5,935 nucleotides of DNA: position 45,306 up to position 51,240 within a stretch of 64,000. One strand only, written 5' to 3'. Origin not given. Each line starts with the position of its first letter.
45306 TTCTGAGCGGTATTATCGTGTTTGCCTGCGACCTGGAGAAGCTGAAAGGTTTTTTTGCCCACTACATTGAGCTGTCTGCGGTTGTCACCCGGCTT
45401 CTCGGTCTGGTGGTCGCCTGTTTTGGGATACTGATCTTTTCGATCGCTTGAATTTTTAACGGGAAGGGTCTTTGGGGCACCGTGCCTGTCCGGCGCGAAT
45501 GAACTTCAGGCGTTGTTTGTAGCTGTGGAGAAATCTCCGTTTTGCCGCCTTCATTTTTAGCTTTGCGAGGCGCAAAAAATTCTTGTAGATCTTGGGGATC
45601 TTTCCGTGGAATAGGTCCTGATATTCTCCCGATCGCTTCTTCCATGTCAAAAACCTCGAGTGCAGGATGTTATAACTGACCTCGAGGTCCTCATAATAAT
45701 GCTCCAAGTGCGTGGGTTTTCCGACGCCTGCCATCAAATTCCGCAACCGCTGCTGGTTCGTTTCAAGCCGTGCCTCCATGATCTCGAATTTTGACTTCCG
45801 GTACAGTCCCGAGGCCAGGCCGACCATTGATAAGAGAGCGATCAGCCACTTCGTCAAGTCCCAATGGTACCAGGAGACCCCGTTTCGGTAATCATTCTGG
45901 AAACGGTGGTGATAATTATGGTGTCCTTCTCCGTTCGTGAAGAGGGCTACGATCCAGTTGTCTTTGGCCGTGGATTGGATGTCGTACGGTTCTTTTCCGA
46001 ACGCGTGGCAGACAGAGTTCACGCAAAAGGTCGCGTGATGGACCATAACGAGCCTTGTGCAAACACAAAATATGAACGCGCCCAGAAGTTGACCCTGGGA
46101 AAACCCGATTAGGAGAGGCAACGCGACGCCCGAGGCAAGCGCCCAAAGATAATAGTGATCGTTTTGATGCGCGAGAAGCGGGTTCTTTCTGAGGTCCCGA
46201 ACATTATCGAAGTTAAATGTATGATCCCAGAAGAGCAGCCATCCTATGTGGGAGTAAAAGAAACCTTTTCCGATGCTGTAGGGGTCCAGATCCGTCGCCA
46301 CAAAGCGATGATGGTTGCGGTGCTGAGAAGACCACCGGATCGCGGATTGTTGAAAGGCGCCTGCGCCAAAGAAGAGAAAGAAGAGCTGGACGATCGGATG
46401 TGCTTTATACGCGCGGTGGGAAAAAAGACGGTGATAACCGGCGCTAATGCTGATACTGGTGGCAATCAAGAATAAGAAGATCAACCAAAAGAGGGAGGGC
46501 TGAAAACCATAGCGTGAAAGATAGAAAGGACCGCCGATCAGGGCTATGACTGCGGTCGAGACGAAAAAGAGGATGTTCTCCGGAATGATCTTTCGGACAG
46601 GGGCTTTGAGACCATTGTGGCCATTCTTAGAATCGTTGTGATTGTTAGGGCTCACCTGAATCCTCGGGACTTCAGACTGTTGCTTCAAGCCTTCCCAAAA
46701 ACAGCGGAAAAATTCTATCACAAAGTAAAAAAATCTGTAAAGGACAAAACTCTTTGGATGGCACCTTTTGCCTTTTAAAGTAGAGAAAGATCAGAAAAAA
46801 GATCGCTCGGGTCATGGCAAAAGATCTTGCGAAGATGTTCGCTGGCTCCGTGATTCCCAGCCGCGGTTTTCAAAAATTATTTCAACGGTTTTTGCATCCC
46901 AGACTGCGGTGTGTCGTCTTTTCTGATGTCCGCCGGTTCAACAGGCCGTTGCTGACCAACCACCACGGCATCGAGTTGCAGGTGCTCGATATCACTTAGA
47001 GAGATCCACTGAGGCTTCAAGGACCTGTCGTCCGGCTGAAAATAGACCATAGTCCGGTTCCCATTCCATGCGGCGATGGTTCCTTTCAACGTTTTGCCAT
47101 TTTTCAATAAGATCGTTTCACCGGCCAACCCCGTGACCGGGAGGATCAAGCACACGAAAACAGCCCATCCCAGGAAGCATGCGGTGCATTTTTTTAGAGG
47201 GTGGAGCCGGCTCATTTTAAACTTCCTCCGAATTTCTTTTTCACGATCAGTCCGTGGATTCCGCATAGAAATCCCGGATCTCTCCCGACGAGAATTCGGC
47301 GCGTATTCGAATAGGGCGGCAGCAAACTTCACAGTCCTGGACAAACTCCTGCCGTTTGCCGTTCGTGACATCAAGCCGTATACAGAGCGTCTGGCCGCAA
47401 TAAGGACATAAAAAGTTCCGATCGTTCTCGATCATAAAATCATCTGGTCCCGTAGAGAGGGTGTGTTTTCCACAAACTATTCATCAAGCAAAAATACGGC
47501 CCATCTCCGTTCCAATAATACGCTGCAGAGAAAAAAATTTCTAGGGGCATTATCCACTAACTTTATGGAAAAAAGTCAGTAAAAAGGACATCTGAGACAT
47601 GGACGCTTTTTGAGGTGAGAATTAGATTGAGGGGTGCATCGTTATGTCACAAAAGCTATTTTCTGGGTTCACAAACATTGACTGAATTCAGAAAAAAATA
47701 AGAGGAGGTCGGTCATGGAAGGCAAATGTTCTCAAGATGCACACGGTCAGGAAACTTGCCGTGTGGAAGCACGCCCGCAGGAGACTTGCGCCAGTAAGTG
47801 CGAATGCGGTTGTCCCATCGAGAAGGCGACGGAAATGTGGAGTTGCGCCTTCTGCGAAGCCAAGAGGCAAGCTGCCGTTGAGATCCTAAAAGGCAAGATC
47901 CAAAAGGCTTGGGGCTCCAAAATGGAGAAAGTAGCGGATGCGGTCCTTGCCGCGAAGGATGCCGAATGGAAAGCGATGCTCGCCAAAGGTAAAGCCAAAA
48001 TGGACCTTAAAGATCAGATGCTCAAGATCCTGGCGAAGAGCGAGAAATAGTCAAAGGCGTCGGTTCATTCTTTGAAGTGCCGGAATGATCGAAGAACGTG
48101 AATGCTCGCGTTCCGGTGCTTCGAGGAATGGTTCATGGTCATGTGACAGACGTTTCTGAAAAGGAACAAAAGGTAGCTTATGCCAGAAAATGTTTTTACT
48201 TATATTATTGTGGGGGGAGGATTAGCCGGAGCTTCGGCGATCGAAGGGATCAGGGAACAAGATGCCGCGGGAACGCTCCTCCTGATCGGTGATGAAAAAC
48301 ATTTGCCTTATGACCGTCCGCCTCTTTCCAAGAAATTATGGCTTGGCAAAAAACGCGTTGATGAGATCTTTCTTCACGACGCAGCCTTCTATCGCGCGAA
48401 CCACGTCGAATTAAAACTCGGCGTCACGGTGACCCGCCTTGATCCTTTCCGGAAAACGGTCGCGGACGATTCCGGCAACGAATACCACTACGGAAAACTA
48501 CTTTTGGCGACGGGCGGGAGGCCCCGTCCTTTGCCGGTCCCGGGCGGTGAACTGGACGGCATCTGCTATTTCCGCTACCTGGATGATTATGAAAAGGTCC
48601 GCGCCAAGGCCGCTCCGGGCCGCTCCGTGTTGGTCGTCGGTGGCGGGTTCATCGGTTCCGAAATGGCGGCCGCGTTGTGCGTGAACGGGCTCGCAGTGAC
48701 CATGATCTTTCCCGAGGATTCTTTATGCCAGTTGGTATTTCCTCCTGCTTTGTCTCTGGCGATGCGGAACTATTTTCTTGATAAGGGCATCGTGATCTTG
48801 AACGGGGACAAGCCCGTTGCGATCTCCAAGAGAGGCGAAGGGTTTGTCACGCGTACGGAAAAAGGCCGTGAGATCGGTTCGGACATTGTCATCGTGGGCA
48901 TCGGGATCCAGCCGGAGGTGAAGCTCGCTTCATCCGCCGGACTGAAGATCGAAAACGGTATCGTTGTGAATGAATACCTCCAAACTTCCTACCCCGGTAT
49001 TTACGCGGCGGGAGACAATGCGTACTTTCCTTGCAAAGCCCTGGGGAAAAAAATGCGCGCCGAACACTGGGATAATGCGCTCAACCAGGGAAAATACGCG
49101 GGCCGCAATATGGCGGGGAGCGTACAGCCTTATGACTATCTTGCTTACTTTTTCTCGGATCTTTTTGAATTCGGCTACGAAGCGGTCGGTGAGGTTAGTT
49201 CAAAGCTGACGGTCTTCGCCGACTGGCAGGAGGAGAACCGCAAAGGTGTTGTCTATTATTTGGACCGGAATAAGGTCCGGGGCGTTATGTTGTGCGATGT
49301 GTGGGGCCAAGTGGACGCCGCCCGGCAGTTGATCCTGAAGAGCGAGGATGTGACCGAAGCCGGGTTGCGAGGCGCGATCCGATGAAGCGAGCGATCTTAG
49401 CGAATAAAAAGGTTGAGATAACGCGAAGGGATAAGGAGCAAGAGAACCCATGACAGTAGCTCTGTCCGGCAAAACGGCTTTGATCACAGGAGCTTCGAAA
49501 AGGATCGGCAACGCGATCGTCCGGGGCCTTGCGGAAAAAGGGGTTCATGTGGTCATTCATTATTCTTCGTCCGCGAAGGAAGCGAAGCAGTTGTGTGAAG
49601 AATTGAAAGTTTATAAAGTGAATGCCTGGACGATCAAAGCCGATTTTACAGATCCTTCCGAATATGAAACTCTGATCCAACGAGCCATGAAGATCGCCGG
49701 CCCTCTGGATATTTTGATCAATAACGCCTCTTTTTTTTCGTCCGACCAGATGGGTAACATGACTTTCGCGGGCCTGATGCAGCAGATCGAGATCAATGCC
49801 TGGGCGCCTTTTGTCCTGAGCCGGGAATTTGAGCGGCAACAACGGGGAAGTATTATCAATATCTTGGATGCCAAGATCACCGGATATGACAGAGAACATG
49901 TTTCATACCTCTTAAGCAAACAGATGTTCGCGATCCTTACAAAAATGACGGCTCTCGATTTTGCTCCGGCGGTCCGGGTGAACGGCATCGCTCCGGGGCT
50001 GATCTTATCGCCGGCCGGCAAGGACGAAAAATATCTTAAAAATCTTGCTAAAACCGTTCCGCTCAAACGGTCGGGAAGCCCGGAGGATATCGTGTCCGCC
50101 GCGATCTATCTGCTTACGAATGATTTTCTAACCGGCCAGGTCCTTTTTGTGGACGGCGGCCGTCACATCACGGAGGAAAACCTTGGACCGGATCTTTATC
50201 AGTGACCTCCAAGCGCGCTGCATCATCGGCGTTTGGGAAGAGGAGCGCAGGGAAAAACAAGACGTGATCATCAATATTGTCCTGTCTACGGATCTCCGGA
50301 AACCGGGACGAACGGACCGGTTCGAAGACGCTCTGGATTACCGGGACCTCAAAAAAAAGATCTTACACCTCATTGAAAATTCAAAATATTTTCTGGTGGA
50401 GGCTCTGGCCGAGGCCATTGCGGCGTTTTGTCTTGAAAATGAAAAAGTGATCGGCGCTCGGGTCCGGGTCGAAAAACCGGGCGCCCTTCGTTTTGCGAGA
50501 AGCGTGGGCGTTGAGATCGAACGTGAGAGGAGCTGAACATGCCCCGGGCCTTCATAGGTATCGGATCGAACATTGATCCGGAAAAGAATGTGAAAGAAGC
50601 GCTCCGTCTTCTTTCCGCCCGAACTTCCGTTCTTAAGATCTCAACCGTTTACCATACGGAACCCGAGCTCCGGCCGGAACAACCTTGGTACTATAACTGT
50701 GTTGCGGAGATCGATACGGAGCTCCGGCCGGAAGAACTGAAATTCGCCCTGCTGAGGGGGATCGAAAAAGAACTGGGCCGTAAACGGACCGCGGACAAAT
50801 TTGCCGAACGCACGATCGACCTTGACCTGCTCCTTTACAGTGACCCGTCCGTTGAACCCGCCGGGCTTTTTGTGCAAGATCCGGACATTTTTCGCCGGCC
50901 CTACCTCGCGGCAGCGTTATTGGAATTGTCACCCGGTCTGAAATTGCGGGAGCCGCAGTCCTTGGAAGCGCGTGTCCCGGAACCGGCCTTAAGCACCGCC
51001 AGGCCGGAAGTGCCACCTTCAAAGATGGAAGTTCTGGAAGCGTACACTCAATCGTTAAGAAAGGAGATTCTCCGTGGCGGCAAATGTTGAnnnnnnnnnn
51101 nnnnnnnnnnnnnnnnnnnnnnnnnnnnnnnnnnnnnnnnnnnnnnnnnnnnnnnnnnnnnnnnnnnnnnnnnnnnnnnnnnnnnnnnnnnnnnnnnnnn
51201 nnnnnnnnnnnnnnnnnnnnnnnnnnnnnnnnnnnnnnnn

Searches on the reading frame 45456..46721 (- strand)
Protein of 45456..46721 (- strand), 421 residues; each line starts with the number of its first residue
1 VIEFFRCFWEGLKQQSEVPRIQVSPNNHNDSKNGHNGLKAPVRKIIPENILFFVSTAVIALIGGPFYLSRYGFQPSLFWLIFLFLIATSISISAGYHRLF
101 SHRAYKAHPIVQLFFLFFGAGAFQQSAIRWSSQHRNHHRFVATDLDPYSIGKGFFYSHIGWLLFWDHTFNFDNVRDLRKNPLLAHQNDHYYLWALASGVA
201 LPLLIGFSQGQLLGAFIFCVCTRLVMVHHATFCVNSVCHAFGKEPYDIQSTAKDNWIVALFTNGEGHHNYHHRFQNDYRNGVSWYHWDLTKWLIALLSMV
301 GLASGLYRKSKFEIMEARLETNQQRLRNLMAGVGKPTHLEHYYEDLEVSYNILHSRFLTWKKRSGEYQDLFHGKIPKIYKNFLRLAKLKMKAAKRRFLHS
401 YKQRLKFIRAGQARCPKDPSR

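Call 63: search_protein_families(library=pfam, proteins=[window:45456-46721:-], max_evalue=0.0001)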
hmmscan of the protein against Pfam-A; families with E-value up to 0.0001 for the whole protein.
window:45456-46721:- (421 aa): 1 family
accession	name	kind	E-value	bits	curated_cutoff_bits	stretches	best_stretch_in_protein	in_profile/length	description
PF00487.30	FA_desaturase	-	6.4e-17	62.6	29.7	1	78-292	2-236/253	Fatty acid desaturase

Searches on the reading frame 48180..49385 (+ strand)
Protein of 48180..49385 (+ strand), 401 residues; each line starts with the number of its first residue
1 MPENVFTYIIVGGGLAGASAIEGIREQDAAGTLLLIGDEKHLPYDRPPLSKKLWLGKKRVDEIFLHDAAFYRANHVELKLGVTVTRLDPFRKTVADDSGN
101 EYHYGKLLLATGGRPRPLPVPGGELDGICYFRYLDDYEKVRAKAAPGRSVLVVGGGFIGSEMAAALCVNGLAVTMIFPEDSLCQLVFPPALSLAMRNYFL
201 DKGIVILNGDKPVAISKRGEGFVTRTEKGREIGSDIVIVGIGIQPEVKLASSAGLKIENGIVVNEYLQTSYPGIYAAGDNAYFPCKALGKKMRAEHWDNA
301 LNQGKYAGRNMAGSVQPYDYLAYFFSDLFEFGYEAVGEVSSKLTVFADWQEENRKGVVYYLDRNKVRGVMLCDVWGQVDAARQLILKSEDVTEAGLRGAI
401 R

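Call 63: search_protein_families(library=pfam, proteins=[window:48180-49385:+], max_evalue=0.0001)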
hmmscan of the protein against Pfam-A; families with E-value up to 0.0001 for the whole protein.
window:48180-49385:+ (401 aa): 5 families
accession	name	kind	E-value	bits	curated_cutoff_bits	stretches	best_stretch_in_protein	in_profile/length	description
PF07992.20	Pyr_redox_2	-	1e-61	209.4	26.1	1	7-304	2-291/291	Pyridine nucleotide-disulphide oxidoreductase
PF14721.12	AIF_C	-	9.8e-13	49.1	25.9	1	307-349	1-44/130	Apoptosis-inducing factor, mitochondrion-associated, C-term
PF00070.33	Pyr_redox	-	1.4e-12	48.4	22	1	149-224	1-75/82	Pyridine nucleotide-disulphide oxidoreductase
PF13738.12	Pyr_redox_3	-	2.2e-09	37.4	30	1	75-278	95-305/305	Pyridine nucleotide-disulphide oxidoreductase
PF01266.30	DAO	-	7.3e-05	22.9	27.9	0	150-176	2-28/353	FAD dependent oxidoreductase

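Call 66: search_protein_families(library=ncbifam, proteins=[window:48180-49385:+], max_evalue=0.01)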
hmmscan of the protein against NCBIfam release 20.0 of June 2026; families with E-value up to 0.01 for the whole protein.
window:48180-49385:+ (401 aa): 52 families (the best 25 are shown)
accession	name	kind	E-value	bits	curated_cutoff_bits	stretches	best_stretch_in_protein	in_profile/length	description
NF041682.1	ant_diox_AndAa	equivalog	2.1e-78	263.8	650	1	7-394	5-393/406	anthranilate 1,2-dioxygenase system ferredoxin--NAD(+) reductase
NF042949.2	3PPDioc_HcaD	equivalog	5.8e-78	262.3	450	1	7-390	3-383/386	3-phenylpropionate/cinnamic acid dioxygenase ferredoxin--NAD(+) reductase subunit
NF007286.0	PRK09754.1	equivalog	2.6e-65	220.7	447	1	7-343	5-338/400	phenylpropionate dioxygenase ferredoxin reductase subunit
NF045765.1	PhenlGlyoxDHPadH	equivalog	2.2e-52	178.4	475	1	7-393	4-394/416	NADH-dependent phenylglyoxylate dehydrogenase subunit epsilon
NF003437.0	PRK04965.1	equivalog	5.5e-50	170.5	392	1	9-283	6-277/378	NADH:flavorubredoxin reductase NorW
TIGR02374.1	nitri_red_nirB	equivalog_domain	1.5e-48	165.9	578.35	1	9-392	2-389/794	nitrite reductase large subunit NirB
NF046103.1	NOXase_Strep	equivalog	1.3e-29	103.5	600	1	9-314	3-314/442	H2O-forming NADH oxidase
TIGR03385.1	CoA_CoA_reduc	equivalog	2.5e-29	102.3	578.8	1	9-313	3-315/439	CoA-disulfide reductase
NF007123.0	PRK09564.1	equivalog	1.6e-26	93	458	1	75-318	70-321/444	CoA-disulfide reductase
NF011565.0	PRK14989.1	subfamily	5.6e-26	90.8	883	1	8-292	6-299/847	nitrite reductase large subunit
TIGR01350.1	lipoamide_DH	equivalog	1.6e-21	76.6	408.8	1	95-281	122-309/461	dihydrolipoyl dehydrogenase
TIGR02053.1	MerA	equivalog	1.9e-21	76.6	454.45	1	92-280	117-307/465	mercury(II) reductase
TIGR01424.1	gluta_reduc_2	equivalog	3.9e-19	68.5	606.05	1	91-280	119-302/446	glutathione-disulfide reductase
NF004991.0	PRK06370.1-3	subfamily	2.5e-17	62.6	620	1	98-280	159-341/509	FAD-containing oxidoreductase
NF004776.0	PRK06116.1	equivalog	3.3e-17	62.6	480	1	98-280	126-304/450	glutathione-disulfide reductase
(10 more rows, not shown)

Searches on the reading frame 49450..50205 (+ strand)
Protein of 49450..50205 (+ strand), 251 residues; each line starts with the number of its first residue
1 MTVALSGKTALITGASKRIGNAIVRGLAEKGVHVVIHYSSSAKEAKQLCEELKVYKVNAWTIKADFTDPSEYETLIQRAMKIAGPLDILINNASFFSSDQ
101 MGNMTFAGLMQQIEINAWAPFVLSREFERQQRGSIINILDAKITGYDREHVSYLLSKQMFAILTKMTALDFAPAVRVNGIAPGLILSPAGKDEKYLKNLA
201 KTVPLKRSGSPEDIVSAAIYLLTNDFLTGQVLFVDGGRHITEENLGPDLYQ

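Call 63: search_protein_families(library=pfam, proteins=[window:49450-50205:+], max_evalue=0.0001)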
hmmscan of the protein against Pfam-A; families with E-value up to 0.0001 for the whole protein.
window:49450-50205:+ (251 aa): 3 families
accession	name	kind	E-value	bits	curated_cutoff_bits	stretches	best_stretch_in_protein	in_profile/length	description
PF13561.12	adh_short_C2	-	2.6e-37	129.1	27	1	14-239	1-236/236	Enoyl-(Acyl carrier protein) reductase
PF00106.31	adh_short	-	1.6e-32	113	26.6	1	8-191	1-188/195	short chain dehydrogenase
PF08659.16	KR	-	1.2e-09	38.8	22.6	1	9-112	2-108/180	KR domain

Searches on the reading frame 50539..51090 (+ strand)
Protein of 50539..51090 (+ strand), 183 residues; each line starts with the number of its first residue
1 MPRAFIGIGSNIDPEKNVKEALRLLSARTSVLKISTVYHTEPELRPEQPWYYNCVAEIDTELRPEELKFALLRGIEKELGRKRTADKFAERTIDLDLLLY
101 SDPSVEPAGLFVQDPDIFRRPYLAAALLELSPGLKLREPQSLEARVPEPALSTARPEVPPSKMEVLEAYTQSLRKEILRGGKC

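Call 64: search_protein_families(library=pfam, proteins=[window:50539-51090:+], max_evalue=0.0001)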
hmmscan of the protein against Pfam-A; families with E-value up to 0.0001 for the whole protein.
window:50539-51090:+ (183 aa): 1 family
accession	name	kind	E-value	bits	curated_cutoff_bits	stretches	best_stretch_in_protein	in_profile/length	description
PF01288.25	HPPK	-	2.6e-26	92.7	25.7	1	5-132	1-116/116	7,8-dihydro-6-hydroxymethylpterin-pyrophosphokinase (HPPK)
